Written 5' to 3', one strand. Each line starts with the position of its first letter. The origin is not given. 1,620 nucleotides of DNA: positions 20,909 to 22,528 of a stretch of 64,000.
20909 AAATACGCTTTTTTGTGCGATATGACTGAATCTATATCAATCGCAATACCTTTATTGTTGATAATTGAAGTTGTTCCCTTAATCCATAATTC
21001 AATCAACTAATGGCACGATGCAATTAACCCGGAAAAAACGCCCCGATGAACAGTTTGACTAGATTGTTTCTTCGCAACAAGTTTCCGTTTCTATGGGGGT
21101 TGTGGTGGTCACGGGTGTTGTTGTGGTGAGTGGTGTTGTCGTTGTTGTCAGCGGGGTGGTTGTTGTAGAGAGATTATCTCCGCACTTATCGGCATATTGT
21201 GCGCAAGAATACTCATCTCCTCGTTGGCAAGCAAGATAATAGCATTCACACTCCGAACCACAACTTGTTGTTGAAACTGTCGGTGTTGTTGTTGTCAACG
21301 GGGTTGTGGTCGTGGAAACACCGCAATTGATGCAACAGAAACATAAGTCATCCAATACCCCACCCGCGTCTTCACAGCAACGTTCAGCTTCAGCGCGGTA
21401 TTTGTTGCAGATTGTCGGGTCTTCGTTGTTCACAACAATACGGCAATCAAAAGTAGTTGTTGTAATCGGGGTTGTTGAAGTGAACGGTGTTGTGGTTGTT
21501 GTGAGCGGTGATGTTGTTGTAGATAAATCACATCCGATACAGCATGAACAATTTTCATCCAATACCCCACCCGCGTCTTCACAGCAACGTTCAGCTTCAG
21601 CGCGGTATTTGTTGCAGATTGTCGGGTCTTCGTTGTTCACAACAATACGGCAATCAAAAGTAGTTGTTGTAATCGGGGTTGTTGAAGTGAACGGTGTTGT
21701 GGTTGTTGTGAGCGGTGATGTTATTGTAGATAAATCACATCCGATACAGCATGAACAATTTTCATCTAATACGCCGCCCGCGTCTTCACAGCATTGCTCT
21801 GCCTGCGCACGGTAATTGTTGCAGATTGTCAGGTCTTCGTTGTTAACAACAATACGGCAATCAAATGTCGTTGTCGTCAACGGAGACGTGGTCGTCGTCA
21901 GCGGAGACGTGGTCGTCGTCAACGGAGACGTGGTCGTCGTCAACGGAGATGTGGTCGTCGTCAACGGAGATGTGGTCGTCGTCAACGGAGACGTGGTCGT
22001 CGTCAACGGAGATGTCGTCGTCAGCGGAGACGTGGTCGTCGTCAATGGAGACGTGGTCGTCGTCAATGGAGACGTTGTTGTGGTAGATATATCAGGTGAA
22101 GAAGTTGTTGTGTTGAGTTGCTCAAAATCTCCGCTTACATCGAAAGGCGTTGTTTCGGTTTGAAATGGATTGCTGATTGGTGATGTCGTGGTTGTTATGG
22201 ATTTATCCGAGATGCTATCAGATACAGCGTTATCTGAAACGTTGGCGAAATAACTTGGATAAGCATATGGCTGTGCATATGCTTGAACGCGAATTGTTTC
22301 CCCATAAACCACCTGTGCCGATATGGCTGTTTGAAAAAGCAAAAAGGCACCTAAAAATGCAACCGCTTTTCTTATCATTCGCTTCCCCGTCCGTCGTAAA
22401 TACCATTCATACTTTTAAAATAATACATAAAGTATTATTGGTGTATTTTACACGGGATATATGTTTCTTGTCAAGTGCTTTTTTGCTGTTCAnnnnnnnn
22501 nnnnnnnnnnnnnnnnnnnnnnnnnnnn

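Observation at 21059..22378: Secreted protein built from nested, near-identical tandem repeats (18 bp about 11 times inside about 243 bp about 3 times) with a 10-Cys module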

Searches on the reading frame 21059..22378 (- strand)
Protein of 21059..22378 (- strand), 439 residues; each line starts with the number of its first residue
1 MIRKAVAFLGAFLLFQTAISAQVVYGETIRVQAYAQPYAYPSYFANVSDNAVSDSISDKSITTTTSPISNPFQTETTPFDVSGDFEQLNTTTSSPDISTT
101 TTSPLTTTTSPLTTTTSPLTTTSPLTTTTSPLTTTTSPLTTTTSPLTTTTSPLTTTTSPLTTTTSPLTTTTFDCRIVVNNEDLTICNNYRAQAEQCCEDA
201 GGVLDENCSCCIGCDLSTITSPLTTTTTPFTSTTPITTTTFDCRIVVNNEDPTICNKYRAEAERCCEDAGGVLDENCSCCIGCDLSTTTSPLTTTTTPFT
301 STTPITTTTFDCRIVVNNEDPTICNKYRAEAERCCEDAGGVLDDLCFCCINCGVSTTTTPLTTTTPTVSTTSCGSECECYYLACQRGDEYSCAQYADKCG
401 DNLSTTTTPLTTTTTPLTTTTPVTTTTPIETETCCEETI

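Call 8: search_protein_families(library=pfam, proteins=[window:21059-22378:-], max_evalue=0.01)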
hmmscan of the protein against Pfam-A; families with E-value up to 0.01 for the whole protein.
window:21059-22378:- (439 aa): 1 family
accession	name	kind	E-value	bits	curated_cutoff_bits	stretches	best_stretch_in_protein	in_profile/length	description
PF12856.12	ANAPC9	-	0.0049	17.5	25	0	294-320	26-52/119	Anaphase-promoting complex subunit 9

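Call 9: find_encoding_contigs(protein=window:21059-22378:-, flank=5000, max_places=6)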
Protein window:21059-22378:- (439 aa): no gene with exactly this product is on record in the collection.

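Call 23: find_related_loci(query=window:21059-22378:-, collection=genome_contigs, flank=10000)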
Query window:21059-22378:- (439 aa) in genome_contigs; peptide patterns used: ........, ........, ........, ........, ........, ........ (x = any residue, [..] = any of these).
67 stretches matched a pattern, but none encodes a relative of the query by tblastn (E <= 1e-3).

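Call 47: search_protein_families(library=ncbifam, proteins=[window:21059-22378:-], max_evalue=1)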
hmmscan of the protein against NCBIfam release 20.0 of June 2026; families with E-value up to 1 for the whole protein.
window:21059-22378:- (439 aa): 1 family
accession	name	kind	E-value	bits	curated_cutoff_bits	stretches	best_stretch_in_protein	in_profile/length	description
NF045774.1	cytochro_C551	exception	0.096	12.6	118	0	262-292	35-65/110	cytochrome c551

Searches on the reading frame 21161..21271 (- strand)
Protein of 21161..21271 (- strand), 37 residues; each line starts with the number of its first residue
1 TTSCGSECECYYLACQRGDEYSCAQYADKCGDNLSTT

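Call 87: predict_structure(alignment_id=A3)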
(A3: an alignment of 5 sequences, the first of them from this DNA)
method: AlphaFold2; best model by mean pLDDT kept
length: 37 residues; sequences in the alignment: 5
mean_pLDDT: 78.8   pTM: 0.46
mean pLDDT of the five models: 78.8, 76.6, 74.8, 74.4, 65.4
residues with pLDDT >= 90: 5; 70-90: 23; 50-70: 7; < 50: 2
segments of 3 or more residues with pLDDT < 50: none
pLDDT, mean of each block of 10 residues (from residue 1): 76 90 88 55
secondary structure, 60 per line:
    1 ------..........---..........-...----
elements in order: H7-16 H20-29

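Call 89: fold_search(model_id=the predicted structure, library=pdb)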
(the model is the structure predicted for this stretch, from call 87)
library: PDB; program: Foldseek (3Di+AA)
matches with E <= 10: 0; with E <= 0.001: 0
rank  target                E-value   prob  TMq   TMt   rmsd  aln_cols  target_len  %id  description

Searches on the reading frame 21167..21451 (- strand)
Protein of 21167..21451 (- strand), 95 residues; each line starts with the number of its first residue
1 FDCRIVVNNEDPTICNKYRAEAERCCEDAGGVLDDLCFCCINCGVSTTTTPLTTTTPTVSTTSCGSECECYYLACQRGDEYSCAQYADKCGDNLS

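Call 24: search_protein_representatives(protein=window:21167-21451:-)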
Query: 95 residues. Proteins with E-value up to 0.001 (for the whole library): 5; up to 1e-10: 2; up to 1e-30: 1. The best 5 are listed.
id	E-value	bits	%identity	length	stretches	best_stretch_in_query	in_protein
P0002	9.8e-57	205.7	100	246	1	1-95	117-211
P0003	1.3e-12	64.0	44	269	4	17-60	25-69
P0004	1.2e-10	57.7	50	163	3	42-92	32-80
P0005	1.5e-06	44.6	30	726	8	20-61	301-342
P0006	5.2e-04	36.5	30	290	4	13-49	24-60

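Call 26: find_encoding_contigs(protein=P0003, flank=10000, max_places=6)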
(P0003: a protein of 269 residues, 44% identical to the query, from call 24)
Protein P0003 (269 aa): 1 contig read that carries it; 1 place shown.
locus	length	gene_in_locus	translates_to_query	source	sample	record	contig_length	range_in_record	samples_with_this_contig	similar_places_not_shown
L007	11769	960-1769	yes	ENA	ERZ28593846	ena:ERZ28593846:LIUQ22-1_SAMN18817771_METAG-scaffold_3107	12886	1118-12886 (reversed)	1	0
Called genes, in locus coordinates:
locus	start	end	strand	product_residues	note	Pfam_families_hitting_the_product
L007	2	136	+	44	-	?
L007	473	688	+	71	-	-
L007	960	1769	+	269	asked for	-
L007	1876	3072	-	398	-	PF13637:Ank_4 (faint), PF13857:Ank_5 (faint), PF00023:Ank (faint), PF12796:Ank_2 (weak), PF13606:Ank_3 (faint), PF12796:Ank_2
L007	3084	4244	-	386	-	PF13637:Ank_4 (faint), PF00023:Ank (faint), PF13606:Ank_3 (faint), PF12796:Ank_2, PF13857:Ank_5 (weak)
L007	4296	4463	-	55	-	PF00471:Ribosomal_L33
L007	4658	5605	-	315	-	-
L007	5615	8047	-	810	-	-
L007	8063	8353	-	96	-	-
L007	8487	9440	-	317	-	PF14397:ATPgrasp_ST, PF01071:GARS_A (faint), PF02655:ATP-grasp_3 (faint), PF02955:GSH-S_ATP (faint), PF08443:RimK (faint), PF14398:ATPgrasp_YheCD (weak)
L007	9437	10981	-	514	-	PF14400:Transglut_i_TM, PF14402:7TM_transglut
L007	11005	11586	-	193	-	PF05618:RimB-like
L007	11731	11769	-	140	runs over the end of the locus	-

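Call 27: find_encoding_contigs(protein=P0004, flank=10000, max_places=6)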
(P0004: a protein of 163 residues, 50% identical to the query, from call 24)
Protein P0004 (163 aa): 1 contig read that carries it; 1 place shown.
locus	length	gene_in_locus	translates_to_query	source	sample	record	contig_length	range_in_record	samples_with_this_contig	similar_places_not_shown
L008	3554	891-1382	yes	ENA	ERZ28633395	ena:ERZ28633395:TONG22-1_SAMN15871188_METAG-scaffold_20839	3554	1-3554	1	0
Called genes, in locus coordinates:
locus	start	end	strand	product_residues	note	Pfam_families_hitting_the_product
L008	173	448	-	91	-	-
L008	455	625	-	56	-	-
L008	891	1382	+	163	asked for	-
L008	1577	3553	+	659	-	?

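Call 47: search_protein_families(library=ncbifam, proteins=[L007:840-1769:+, L008:144-1382:+], max_evalue=1)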
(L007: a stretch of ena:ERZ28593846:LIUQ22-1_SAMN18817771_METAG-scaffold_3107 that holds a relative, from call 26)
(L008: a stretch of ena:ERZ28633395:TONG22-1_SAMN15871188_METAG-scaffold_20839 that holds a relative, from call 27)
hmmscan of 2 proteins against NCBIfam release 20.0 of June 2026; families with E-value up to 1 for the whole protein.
L007:840-1769:+ (309 aa): 0 families

L008:144-1382:+ (412 aa): 0 families

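Call 48: search_solved_structures(query=window:21167-21451:-, max_evalue=10)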
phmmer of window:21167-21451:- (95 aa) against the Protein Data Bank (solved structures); distinct sequences matched with E-value up to 10: 1.
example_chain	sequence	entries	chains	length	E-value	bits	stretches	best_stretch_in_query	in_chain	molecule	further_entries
7ug3_A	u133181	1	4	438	3.4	11.3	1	25-84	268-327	Adenosylmethionine-8-amino-7-oxononanoate aminotransferase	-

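Call 49: search_protein_families(library=pfam, proteins=[L007:157-690:+, L007:840-1769:+, L008:144-1382:+, window:21167-21451:-], max_evalue=1)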
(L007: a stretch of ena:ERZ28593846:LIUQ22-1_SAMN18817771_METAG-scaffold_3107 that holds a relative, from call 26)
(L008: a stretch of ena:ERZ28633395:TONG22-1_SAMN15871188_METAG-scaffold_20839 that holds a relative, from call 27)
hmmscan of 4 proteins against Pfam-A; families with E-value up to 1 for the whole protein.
L007:157-690:+ (178 aa): 0 families

L007:840-1769:+ (309 aa): 1 family
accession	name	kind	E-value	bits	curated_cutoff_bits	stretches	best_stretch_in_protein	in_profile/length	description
PF22395.2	Crb2-like_BRCT-like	-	0.84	10.4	26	0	107-127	50-70/82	Crb2-like, BRCT-like domain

L008:144-1382:+ (412 aa): 0 families

window:21167-21451:- (95 aa): 0 families

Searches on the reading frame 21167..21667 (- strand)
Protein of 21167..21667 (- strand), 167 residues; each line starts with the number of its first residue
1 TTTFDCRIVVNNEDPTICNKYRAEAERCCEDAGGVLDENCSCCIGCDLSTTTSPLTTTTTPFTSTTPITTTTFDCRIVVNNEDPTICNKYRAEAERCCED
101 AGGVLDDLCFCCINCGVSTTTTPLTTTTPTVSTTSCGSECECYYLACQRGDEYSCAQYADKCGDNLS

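Call 12: find_homologous_proteins(query=window:21167-21667:-, max_evalue=0.01)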
Query seq(167 aa) (167 aa): 2 proteins with E <= 0.01 among 863 candidates.
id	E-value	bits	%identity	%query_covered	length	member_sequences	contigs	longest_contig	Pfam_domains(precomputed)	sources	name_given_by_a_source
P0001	5.9e-153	523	98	100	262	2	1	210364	-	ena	-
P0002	3.0e-62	227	100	57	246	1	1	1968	-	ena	-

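Call 20: find_encoding_contigs(protein=P0001, flank=10000, max_places=4)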
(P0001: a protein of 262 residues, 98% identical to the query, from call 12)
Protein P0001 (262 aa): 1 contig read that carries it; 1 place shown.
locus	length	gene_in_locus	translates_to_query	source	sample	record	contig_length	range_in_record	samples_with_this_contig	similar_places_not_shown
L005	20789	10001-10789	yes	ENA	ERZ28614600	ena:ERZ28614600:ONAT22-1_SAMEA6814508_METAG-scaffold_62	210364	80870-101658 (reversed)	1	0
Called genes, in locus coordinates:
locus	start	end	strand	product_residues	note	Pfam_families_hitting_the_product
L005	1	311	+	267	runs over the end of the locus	-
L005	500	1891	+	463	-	PF03315:SDH_beta, PF03313:SDH_alpha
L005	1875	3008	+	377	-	PF13641:Glyco_tranf_2_3, PF00535:Glycos_transf_2, PF10111:Glyco_tranf_2_2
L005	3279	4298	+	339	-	PF03462:PCRF, PF00472:RF-1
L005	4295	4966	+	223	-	PF01865:PhoU_div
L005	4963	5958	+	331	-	PF01384:PHO4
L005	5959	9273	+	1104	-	PF13116:YhdP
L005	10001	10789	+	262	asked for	-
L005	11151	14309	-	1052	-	PF13306:LRR_5 (faint)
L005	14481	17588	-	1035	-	PF13306:LRR_5 (faint)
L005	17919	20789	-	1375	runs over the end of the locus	PF04997:RNA_pol_Rpb1_1, PF21668:RPOC_hybrid (faint), PF00623:RNA_pol_Rpb1_2, PF04983:RNA_pol_Rpb1_3, PF05000:RNA_pol_Rpb1_4, PF04998:RNA_pol_Rpb1_5, PF25984:BSH_YknX (faint)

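Call 21: find_encoding_contigs(protein=P0002, flank=3000, max_places=4)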
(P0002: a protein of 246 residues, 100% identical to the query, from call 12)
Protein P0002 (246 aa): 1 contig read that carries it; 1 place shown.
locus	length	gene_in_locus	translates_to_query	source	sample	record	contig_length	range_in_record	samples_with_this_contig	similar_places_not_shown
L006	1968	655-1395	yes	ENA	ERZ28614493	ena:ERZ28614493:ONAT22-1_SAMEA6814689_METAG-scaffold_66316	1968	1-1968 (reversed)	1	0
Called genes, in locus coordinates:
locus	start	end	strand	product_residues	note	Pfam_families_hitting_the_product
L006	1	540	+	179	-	?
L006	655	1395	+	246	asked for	-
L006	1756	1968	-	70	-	?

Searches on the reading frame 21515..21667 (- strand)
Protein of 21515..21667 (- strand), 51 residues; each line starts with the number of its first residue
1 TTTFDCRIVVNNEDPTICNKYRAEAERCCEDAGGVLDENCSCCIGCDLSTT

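Call 62: predict_structure(alignment_id=A2)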
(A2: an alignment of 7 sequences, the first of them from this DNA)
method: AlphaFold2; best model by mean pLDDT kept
length: 51 residues; sequences in the alignment: 7
mean_pLDDT: 70.7   pTM: 0.49
mean pLDDT of the five models: 70.7, 69.5, 66.1, 65.6, 62.4
residues with pLDDT >= 90: 0; 70-90: 32; 50-70: 14; < 50: 5
segments of 3 or more residues with pLDDT < 50: 49-51
pLDDT, mean of each block of 10 residues (from residue 1): 58 74 81 79 64 41
secondary structure, 60 per line:
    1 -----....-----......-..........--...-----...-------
elements in order: H6-9 H15-20 H22-31 E34-36 E42-44

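Call 64: fold_search(model_id=the predicted structure, library=pdb)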
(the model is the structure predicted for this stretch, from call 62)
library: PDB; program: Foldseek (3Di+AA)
matches with E <= 10: 0; with E <= 0.001: 0
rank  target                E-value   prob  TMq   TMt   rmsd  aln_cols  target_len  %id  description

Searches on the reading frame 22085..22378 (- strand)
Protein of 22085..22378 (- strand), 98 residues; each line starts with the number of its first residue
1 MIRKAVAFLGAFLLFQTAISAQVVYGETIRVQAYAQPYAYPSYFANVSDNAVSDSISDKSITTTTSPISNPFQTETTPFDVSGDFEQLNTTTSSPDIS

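Call 74: find_homologous_proteins(query=window:22085-22378:-, max_evalue=0.01)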
Query seq(98 aa): 2 candidates shared short words with the query, none scored E <= 0.01.
